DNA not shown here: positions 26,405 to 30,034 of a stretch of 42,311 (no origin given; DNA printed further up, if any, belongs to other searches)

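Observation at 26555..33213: Tandem, translationally coupled zinc-ribbon / cyclase / STAND / TPR paralogs that lack the usual HTH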

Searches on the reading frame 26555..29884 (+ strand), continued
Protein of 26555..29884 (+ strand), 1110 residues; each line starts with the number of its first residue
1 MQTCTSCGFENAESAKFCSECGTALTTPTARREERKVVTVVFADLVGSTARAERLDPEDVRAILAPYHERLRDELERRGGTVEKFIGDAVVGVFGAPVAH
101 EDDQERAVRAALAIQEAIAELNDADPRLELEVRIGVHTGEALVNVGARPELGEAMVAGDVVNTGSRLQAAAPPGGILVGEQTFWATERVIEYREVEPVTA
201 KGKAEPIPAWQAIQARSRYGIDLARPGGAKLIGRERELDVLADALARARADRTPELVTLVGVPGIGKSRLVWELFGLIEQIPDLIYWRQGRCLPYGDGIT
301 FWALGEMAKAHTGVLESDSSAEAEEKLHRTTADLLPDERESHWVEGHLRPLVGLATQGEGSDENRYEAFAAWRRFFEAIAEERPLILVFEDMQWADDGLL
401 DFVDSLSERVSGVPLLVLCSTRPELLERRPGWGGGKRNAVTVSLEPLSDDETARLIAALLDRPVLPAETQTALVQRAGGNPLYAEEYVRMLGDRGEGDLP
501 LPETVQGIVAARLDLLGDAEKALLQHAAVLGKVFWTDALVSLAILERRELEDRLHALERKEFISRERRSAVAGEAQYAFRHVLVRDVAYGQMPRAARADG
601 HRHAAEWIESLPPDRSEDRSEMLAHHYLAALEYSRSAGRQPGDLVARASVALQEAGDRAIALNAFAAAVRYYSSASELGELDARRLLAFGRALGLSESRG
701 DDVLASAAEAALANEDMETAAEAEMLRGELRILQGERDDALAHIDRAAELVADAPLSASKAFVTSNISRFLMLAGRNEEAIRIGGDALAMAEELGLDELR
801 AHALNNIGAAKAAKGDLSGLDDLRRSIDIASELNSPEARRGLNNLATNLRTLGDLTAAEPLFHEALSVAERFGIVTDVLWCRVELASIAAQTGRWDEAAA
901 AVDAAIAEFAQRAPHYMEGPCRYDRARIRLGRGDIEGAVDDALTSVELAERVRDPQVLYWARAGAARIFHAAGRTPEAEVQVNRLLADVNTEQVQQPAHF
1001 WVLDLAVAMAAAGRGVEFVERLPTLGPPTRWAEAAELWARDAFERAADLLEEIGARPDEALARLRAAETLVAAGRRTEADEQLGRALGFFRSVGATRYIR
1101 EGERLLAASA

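Call 11: find_homologous_proteins(query=window:26555-29884:+, max_evalue=1e-20)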
Query window:26555-29884:+ (1110 aa): 8000 proteins with E <= 1e-20 among 8000 candidates; the best 120 are listed.
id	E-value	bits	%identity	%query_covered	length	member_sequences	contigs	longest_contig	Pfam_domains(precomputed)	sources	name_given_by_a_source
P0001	0.0e+0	2413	100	100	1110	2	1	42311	PF13240.12,PF13424.13,PF00211.26,PF13191.13,PF13374.13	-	-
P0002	0.0e+0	2046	86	100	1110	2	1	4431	PF13424.13,PF00211.26,PF13191.13,PF13374.13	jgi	jgi:class 3 adenylate cyclase/tetratricopeptide (TPR) repeat protein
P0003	0.0e+0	1933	81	100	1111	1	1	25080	PF13240.12,PF13424.13,PF00211.26,PF13191.13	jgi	jgi:class 3 adenylate cyclase/tetratricopeptide (TPR) repeat protein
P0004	0.0e+0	1921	81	100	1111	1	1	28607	PF13240.12,PF13424.13,PF00211.26,PF13191.13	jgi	jgi:class 3 adenylate cyclase/tetratricopeptide (TPR) repeat protein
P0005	0.0e+0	1909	81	100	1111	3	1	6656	PF13240.12,PF13424.13,PF00211.26,PF13191.13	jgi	-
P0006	0.0e+0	1852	78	100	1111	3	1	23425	PF13240.12,PF13424.13,PF00211.26,PF13191.13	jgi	jgi:class 3 adenylate cyclase/tetratricopeptide (TPR) repeat protein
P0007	0.0e+0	1792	76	100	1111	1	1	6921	PF13240.12,PF13424.13,PF00211.26,PF13191.13,PF13374.13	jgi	jgi:class 3 adenylate cyclase/tetratricopeptide (TPR) repeat protein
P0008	0.0e+0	1792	76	100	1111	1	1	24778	PF13240.12,PF13424.13,PF00211.26,PF13191.13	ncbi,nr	ncbi:MAG TPA: AAA family ATPase [Gaiellaceae bacterium]|nr:AAA family ATPase [Gaiellaceae bacterium]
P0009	0.0e+0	1771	75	100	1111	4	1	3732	PF13240.12,PF13424.13,PF00211.26,PF13191.13,PF13374.13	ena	-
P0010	0.0e+0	1770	76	99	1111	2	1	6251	PF13240.12,PF13424.13,PF00211.26,PF13191.13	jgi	-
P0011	0.0e+0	1735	74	100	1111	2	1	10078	PF13240.12,PF24463.2,PF13424.13,PF00211.26,PF13191.13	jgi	jgi:class 3 adenylate cyclase/tetratricopeptide (TPR) repeat protein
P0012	0.0e+0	1719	76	97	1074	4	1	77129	PF13424.13,PF00211.26,PF13191.13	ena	-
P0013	0.0e+0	1692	72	99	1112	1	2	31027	PF24463.2,PF13424.13,PF00211.26,PF13248.12,PF13191.13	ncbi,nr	ncbi:MAG: AAA family ATPase [Actinobacteria bacterium]|nr:AAA family ATPase [Actinomycetota bacteriu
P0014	0.0e+0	1667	72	100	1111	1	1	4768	PF13240.12,PF13424.13,PF00211.26,PF13191.13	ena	-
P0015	0.0e+0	1646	73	97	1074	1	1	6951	PF00211.26,PF13191.13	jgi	jgi:class 3 adenylate cyclase/tetratricopeptide (TPR) repeat protein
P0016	0.0e+0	1509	67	100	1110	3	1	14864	PF13240.12,PF17874.8,PF24463.2,PF13424.13,PF00211.26,PF13191.13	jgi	jgi:class 3 adenylate cyclase/tetratricopeptide (TPR) repeat protein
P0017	0.0e+0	1502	67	99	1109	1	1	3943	PF13240.12,PF13424.13,PF00211.26,PF13191.13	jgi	-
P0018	0.0e+0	1495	67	100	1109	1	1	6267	PF13240.12,PF13424.13,PF00211.26,PF13191.13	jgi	jgi:class 3 adenylate cyclase/tetratricopeptide (TPR) repeat protein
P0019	0.0e+0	1493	66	99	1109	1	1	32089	PF13240.12,PF13424.13,PF00211.26,PF13191.13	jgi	jgi:class 3 adenylate cyclase/tetratricopeptide (TPR) repeat protein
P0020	0.0e+0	1490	66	100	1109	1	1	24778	PF13240.12,PF24463.2,PF13424.13,PF00211.26,PF13191.13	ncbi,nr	ncbi:MAG TPA: adenylate/guanylate cyclase domain-containing protein [Gaiellaceae bacterium]|nr:adeny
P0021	0.0e+0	1487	66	100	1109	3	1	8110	PF00211.26,PF13191.13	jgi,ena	-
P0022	0.0e+0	1478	66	100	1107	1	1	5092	PF13240.12,PF24463.2,PF13424.13,PF00211.26,PF13191.13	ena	-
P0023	0.0e+0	1477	66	100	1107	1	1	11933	PF13240.12,PF24463.2,PF13424.13,PF00211.26,PF13191.13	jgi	-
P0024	0.0e+0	1473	65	100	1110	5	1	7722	PF13240.12,PF24463.2,PF13424.13,PF00211.26,PF13191.13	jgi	jgi:class 3 adenylate cyclase/tetratricopeptide (TPR) repeat protein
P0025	0.0e+0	1473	65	100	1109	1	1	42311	PF13240.12,PF24463.2,PF13424.13,PF00211.26,PF13191.13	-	-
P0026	0.0e+0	1466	65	99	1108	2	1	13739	PF13424.13,PF00211.26,PF13191.13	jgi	jgi:class 3 adenylate cyclase/tetratricopeptide (TPR) repeat protein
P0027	0.0e+0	1436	66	96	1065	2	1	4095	PF13424.13,PF00211.26,PF13191.13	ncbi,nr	ncbi:MAG TPA: adenylate/guanylate cyclase domain-containing protein, partial [Gaiellaceae bacterium]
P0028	0.0e+0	1431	65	100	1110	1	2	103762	PF13240.12,PF24463.2,PF00211.26,PF13191.13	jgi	jgi:class 3 adenylate cyclase/tetratricopeptide (TPR) repeat protein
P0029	0.0e+0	1402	63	100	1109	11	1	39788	PF13240.12,PF24463.2,PF13424.13,PF00211.26,PF13191.13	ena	-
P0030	0.0e+0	1333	75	75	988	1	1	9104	PF13240.12,PF13424.13,PF00211.26,PF13191.13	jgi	-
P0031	0.0e+0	1309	58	99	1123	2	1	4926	PF13240.12,PF00515.35,PF13424.13,PF00211.26,PF13191.13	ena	-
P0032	0.0e+0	1308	64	92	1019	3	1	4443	PF13424.13,PF00211.26,PF13191.13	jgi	jgi:class 3 adenylate cyclase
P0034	0.0e+0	1285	58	100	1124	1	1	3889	PF13240.12,PF13424.13,PF00211.26,PF13191.13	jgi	jgi:class 3 adenylate cyclase/tetratricopeptide (TPR) repeat protein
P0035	0.0e+0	1275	59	100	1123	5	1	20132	PF13240.12,PF13424.13,PF00211.26,PF13191.13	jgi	jgi:class 3 adenylate cyclase/tetratricopeptide (TPR) repeat protein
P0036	0.0e+0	1268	57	100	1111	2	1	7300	PF13240.12,PF13424.13,PF00211.26,PF13191.13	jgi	jgi:class 3 adenylate cyclase/tetratricopeptide (TPR) repeat protein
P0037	0.0e+0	1266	59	100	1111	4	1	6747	PF13240.12,PF17874.8,PF00211.26,PF13191.13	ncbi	-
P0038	0.0e+0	1264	58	100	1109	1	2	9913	PF13240.12,PF13424.13,PF00211.26,PF13191.13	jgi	jgi:class 3 adenylate cyclase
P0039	0.0e+0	1262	58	100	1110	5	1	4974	PF13240.12,PF12773.14,PF24463.2,PF13424.13,PF00211.26,PF13248.12,PF13191.13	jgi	jgi:class 3 adenylate cyclase/tetratricopeptide (TPR) repeat protein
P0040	0.0e+0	1261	58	100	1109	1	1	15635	PF13240.12,PF13424.13,PF00211.26,PF13191.13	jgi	jgi:class 3 adenylate cyclase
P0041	0.0e+0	1261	58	100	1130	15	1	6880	PF13240.12,PF00211.26,PF13191.13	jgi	-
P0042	0.0e+0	1257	57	100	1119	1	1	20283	PF13240.12,PF13424.13,PF00211.26,PF13191.13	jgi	jgi:class 3 adenylate cyclase/tetratricopeptide (TPR) repeat protein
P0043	0.0e+0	1253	57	100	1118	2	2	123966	PF13240.12,PF13424.13,PF00211.26,PF13191.13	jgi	jgi:class 3 adenylate cyclase/tetratricopeptide (TPR) repeat protein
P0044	0.0e+0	1253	57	100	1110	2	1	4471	PF13240.12,PF12773.14,PF24463.2,PF13424.13,PF00211.26,PF13248.12,PF13191.13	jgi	jgi:class 3 adenylate cyclase/tetratricopeptide (TPR) repeat protein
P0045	0.0e+0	1253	58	100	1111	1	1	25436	PF13240.12,PF13424.13,PF00211.26,PF13191.13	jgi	jgi:class 3 adenylate cyclase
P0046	0.0e+0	1252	56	100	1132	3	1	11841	PF13240.12,PF24463.2,PF00211.26,PF13191.13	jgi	jgi:class 3 adenylate cyclase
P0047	0.0e+0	1250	57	100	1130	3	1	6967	PF13240.12,PF00211.26,PF13191.13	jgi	jgi:class 3 adenylate cyclase/tetratricopeptide (TPR) repeat protein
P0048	0.0e+0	1250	58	100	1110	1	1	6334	PF13240.12,PF13424.13,PF00211.26,PF13191.13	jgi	jgi:class 3 adenylate cyclase/tetratricopeptide (TPR) repeat protein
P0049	0.0e+0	1250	56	100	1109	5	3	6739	PF13240.12,PF13424.13,PF00211.26,PF13191.13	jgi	jgi:class 3 adenylate cyclase/tetratricopeptide (TPR) repeat protein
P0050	0.0e+0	1250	59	100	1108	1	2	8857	PF13240.12,PF12773.14,PF24463.2,PF00211.26,PF13248.12,PF13191.13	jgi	jgi:class 3 adenylate cyclase/tetratricopeptide (TPR) repeat protein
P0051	0.0e+0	1248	58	100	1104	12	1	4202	PF13240.12,PF00211.26,PF13191.13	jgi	-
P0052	0.0e+0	1248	58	100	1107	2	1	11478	PF13240.12,PF00211.26,PF13191.13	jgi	jgi:class 3 adenylate cyclase/tetratricopeptide (TPR) repeat protein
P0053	0.0e+0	1247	57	100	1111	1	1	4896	PF13240.12,PF13424.13,PF00211.26,PF13191.13,PF13374.13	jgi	jgi:class 3 adenylate cyclase/tetratricopeptide (TPR) repeat protein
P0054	0.0e+0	1246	56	100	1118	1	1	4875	PF13240.12,PF00211.26,PF13191.13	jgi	jgi:class 3 adenylate cyclase/tetratricopeptide (TPR) repeat protein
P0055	0.0e+0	1246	55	100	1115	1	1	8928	PF14559.13,PF13240.12,PF12773.14,PF13424.13,PF13401.13,PF00211.26,PF13191.13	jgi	jgi:class 3 adenylate cyclase/tetratricopeptide (TPR) repeat protein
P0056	0.0e+0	1245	58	100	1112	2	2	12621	PF13240.12,PF12773.14,PF24463.2,PF13424.13,PF00211.26,PF13191.13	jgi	jgi:class 3 adenylate cyclase/tetratricopeptide (TPR) repeat protein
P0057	0.0e+0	1245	88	58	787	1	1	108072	PF00211.26,PF13191.13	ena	-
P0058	0.0e+0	1245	58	100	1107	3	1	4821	PF13424.13,PF00211.26,PF13191.13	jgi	-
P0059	0.0e+0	1244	57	100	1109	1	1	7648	PF13240.12,PF12773.14,PF24463.2,PF00211.26,PF13248.12,PF13191.13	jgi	jgi:class 3 adenylate cyclase/tetratricopeptide (TPR) repeat protein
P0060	0.0e+0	1243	58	100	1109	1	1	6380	PF13240.12,PF12773.14,PF24463.2,PF00211.26,PF13248.12,PF13191.13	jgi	jgi:class 3 adenylate cyclase/tetratricopeptide (TPR) repeat protein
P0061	0.0e+0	1241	57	100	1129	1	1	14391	PF13240.12,PF00211.26,PF13191.13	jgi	jgi:class 3 adenylate cyclase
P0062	0.0e+0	1240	56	100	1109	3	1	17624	PF17874.8,PF13424.13,PF00211.26,PF13191.13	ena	-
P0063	0.0e+0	1240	57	100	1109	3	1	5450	PF13240.12,PF24463.2,PF13424.13,PF00211.26,PF13191.13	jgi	jgi:class 3 adenylate cyclase/tetratricopeptide (TPR) repeat protein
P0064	0.0e+0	1240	59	99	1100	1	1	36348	PF00211.26,PF13191.13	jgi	jgi:class 3 adenylate cyclase/tetratricopeptide (TPR) repeat protein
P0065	0.0e+0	1239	57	100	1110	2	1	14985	PF13240.12,PF12773.14,PF24463.2,PF00211.26,PF13248.12,PF13191.13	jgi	-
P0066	0.0e+0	1239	57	100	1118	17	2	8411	PF13240.12,PF13424.13,PF00211.26,PF13191.13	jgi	jgi:class 3 adenylate cyclase/tetratricopeptide (TPR) repeat protein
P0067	0.0e+0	1238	57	100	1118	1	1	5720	PF13240.12,PF13424.13,PF00211.26,PF13191.13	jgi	jgi:class 3 adenylate cyclase/tetratricopeptide (TPR) repeat protein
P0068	0.0e+0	1237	57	100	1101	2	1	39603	PF13240.12,PF24463.2,PF13424.13,PF13401.13,PF00211.26,PF13191.13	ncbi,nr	ncbi:MAG: AAA family ATPase [Actinomycetota bacterium]|nr:AAA family ATPase [Actinomycetota bacteriu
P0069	0.0e+0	1237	57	100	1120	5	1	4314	PF13424.13,PF00211.26,PF13191.13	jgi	jgi:class 3 adenylate cyclase/tetratricopeptide (TPR) repeat protein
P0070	0.0e+0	1237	57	100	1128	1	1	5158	PF13240.12,PF00211.26,PF13191.13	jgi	jgi:class 3 adenylate cyclase/tetratricopeptide (TPR) repeat protein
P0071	0.0e+0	1235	57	100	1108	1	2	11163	PF13240.12,PF24463.2,PF13424.13,PF00211.26,PF13248.12,PF13191.13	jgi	jgi:class 3 adenylate cyclase/tetratricopeptide (TPR) repeat protein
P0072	0.0e+0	1235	56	100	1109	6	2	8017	PF13240.12,PF00515.35,PF24463.2,PF13424.13,PF00211.26,PF13191.13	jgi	jgi:class 3 adenylate cyclase/tetratricopeptide (TPR) repeat protein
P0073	0.0e+0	1235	58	100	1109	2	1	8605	PF13240.12,PF24463.2,PF00211.26,PF13191.13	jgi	jgi:class 3 adenylate cyclase/tetratricopeptide (TPR) repeat protein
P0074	0.0e+0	1234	57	100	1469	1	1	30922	PF13240.12,PF17874.8,PF13424.13,PF13401.13,PF00211.26,PF13191.13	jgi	jgi:class 3 adenylate cyclase/tetratricopeptide (TPR) repeat protein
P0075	0.0e+0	1234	57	100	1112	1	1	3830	PF13240.12,PF12773.14,PF24463.2,PF13424.13,PF00211.26,PF13248.12,PF13191.13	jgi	jgi:class 3 adenylate cyclase/tetratricopeptide (TPR) repeat protein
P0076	0.0e+0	1233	57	100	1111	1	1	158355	PF14559.13,PF13240.12,PF12773.14,PF24463.2,PF13424.13,PF00211.26,PF13248.12,PF13191.13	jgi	jgi:class 3 adenylate cyclase/tetratricopeptide (TPR) repeat protein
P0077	0.0e+0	1233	57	100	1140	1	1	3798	PF13240.12,PF13424.13,PF00211.26,PF13191.13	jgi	jgi:class 3 adenylate cyclase/tetratricopeptide (TPR) repeat protein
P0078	0.0e+0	1233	59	96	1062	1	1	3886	PF00211.26,PF13191.13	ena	-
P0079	0.0e+0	1233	57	100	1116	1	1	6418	PF13240.12,PF00211.26,PF13191.13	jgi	jgi:class 3 adenylate cyclase/tetratricopeptide (TPR) repeat protein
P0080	0.0e+0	1232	56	100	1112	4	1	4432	PF13240.12,PF12773.14,PF13424.13,PF00211.26,PF13248.12,PF13191.13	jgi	jgi:class 3 adenylate cyclase/tetratricopeptide (TPR) repeat protein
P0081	0.0e+0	1232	58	100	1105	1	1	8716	PF13240.12,PF00211.26,PF13191.13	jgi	jgi:class 3 adenylate cyclase/tetratricopeptide (TPR) repeat protein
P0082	0.0e+0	1232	57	100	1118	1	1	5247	PF13240.12,PF13424.13,PF00211.26,PF13191.13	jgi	jgi:class 3 adenylate cyclase/tetratricopeptide (TPR) repeat protein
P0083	0.0e+0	1232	57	100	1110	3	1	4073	PF13240.12,PF12773.14,PF24463.2,PF00211.26,PF13191.13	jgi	jgi:class 3 adenylate cyclase/tetratricopeptide (TPR) repeat protein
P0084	0.0e+0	1231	57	100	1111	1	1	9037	PF13240.12,PF12773.14,PF13424.13,PF00211.26,PF13248.12,PF13191.13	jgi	jgi:class 3 adenylate cyclase/tetratricopeptide (TPR) repeat protein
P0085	0.0e+0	1230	57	100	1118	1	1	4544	PF13240.12,PF13424.13,PF00211.26,PF13191.13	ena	-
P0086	0.0e+0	1230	56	100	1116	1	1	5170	PF13240.12,PF17874.8,PF12773.14,PF13424.13,PF00211.26,PF13191.13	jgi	jgi:class 3 adenylate cyclase/tetratricopeptide (TPR) repeat protein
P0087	0.0e+0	1229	57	100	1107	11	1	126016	PF13240.12,PF12773.14,PF00211.26,PF13248.12,PF13191.13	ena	-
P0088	0.0e+0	1229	56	100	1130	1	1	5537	PF13240.12,PF00211.26,PF13191.13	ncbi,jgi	ncbi:MAG TPA: adenylate/guanylate cyclase domain-containing protein [Gaiellaceae bacterium]|jgi:clas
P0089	0.0e+0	1229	56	100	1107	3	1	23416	PF13240.12,PF17874.8,PF24463.2,PF13424.13,PF00211.26,PF13191.13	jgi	jgi:class 3 adenylate cyclase/tetratricopeptide (TPR) repeat protein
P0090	0.0e+0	1229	58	97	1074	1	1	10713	PF13424.13,PF00211.26,PF13191.13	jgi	jgi:predicted ATPase/class 3 adenylate cyclase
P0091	0.0e+0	1228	57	100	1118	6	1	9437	PF14559.13,PF13240.12,PF13424.13,PF00211.26,PF13191.13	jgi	jgi:class 3 adenylate cyclase/tetratricopeptide (TPR) repeat protein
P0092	0.0e+0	1228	56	100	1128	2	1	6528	PF13240.12,PF00211.26,PF13191.13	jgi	jgi:class 3 adenylate cyclase/tetratricopeptide (TPR) repeat protein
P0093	0.0e+0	1227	57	100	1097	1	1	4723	PF24463.2,PF13424.13,PF00211.26,PF13191.13,PF13374.13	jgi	-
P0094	0.0e+0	1227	57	100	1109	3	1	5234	PF13240.12,PF13424.13,PF00211.26,PF13191.13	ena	-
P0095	0.0e+0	1227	57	100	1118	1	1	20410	PF13240.12,PF13424.13,PF00211.26,PF13191.13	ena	-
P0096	0.0e+0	1227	57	100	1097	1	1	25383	PF13240.12,PF24463.2,PF13424.13,PF13401.13,PF00211.26,PF13191.13,PF13374.13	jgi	jgi:class 3 adenylate cyclase/tetratricopeptide (TPR) repeat protein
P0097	0.0e+0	1227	59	97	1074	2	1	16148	PF00211.26,PF13191.13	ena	-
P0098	0.0e+0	1227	56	100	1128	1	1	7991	PF13240.12,PF00211.26,PF13191.13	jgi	jgi:class 3 adenylate cyclase/tetratricopeptide (TPR) repeat protein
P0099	0.0e+0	1227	56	100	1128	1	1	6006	PF13240.12,PF00211.26,PF13191.13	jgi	jgi:class 3 adenylate cyclase/tetratricopeptide (TPR) repeat protein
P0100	0.0e+0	1227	57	100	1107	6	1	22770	PF13240.12,PF24463.2,PF13424.13,PF00211.26,PF13248.12,PF13191.13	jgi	jgi:class 3 adenylate cyclase/tetratricopeptide (TPR) repeat protein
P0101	0.0e+0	1226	57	100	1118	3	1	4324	PF13240.12,PF13424.13,PF00211.26,PF13191.13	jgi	jgi:class 3 adenylate cyclase/tetratricopeptide (TPR) repeat protein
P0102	0.0e+0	1226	57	100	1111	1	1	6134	PF13240.12,PF00211.26,PF13191.13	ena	-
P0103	0.0e+0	1226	57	100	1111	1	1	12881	PF13240.12,PF12773.14,PF00211.26,PF13248.12,PF13191.13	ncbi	-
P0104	0.0e+0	1225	57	100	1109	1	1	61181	PF13240.12,PF13424.13,PF00211.26,PF13191.13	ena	-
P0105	0.0e+0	1225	56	100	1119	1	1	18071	PF13240.12,PF00211.26,PF13191.13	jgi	jgi:class 3 adenylate cyclase/tetratricopeptide (TPR) repeat protein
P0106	0.0e+0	1225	57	100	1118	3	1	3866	PF13240.12,PF13424.13,PF00211.26,PF13191.13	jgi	jgi:class 3 adenylate cyclase/tetratricopeptide (TPR) repeat protein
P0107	0.0e+0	1225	57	100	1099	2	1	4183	PF13240.12,PF17874.8,PF12773.14,PF24463.2,PF13424.13,PF00211.26,PF13191.13,PF13374.13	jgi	jgi:predicted ATPase/class 3 adenylate cyclase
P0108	0.0e+0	1224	57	100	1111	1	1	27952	PF13240.12,PF00211.26,PF13191.13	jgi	jgi:class 3 adenylate cyclase/tetratricopeptide (TPR) repeat protein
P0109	0.0e+0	1224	57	100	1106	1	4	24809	PF13240.12,PF24463.2,PF00211.26,PF13191.13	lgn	-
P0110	0.0e+0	1224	57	100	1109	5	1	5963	PF13240.12,PF17874.8,PF13424.13,PF00211.26,PF13191.13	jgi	jgi:class 3 adenylate cyclase/tetratricopeptide (TPR) repeat protein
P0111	0.0e+0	1223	56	100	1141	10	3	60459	PF13240.12,PF17874.8,PF24463.2,PF13424.13,PF00211.26,PF13191.13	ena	-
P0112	0.0e+0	1222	57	100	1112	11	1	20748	PF13240.12,PF12773.14,PF24463.2,PF00211.26,PF13248.12,PF13191.13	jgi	jgi:class 3 adenylate cyclase/tetratricopeptide (TPR) repeat protein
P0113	0.0e+0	1222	56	100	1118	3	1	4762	PF13240.12,PF13424.13,PF14938.13,PF00211.26,PF13191.13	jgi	jgi:class 3 adenylate cyclase/tetratricopeptide (TPR) repeat protein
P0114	0.0e+0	1222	56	100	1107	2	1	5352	PF13240.12,PF17874.8,PF12773.14,PF24463.2,PF13424.13,PF00211.26,PF13191.13,PF13374.13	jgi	jgi:class 3 adenylate cyclase/tetratricopeptide (TPR) repeat protein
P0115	0.0e+0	1221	57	99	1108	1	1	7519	PF13240.12,PF13424.13,PF00211.26,PF13191.13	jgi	-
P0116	0.0e+0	1221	56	100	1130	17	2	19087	PF13240.12,PF13424.13,PF00211.26,PF13191.13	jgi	jgi:class 3 adenylate cyclase/tetratricopeptide (TPR) repeat protein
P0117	0.0e+0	1221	57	99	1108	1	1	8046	PF13240.12,PF13424.13,PF00211.26,PF13248.12,PF13191.13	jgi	jgi:class 3 adenylate cyclase/tetratricopeptide (TPR) repeat protein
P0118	0.0e+0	1221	57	100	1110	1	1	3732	PF13240.12,PF13424.13,PF00211.26,PF13191.13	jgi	jgi:class 3 adenylate cyclase/tetratricopeptide (TPR) repeat protein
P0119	0.0e+0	1220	55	100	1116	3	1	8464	PF13240.12,PF13424.13,PF00211.26,PF13191.13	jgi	jgi:class 3 adenylate cyclase/tetratricopeptide (TPR) repeat protein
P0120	0.0e+0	1218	57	100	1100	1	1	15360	PF13240.12,PF24463.2,PF13424.13,PF13401.13,PF00211.26,PF13191.13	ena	-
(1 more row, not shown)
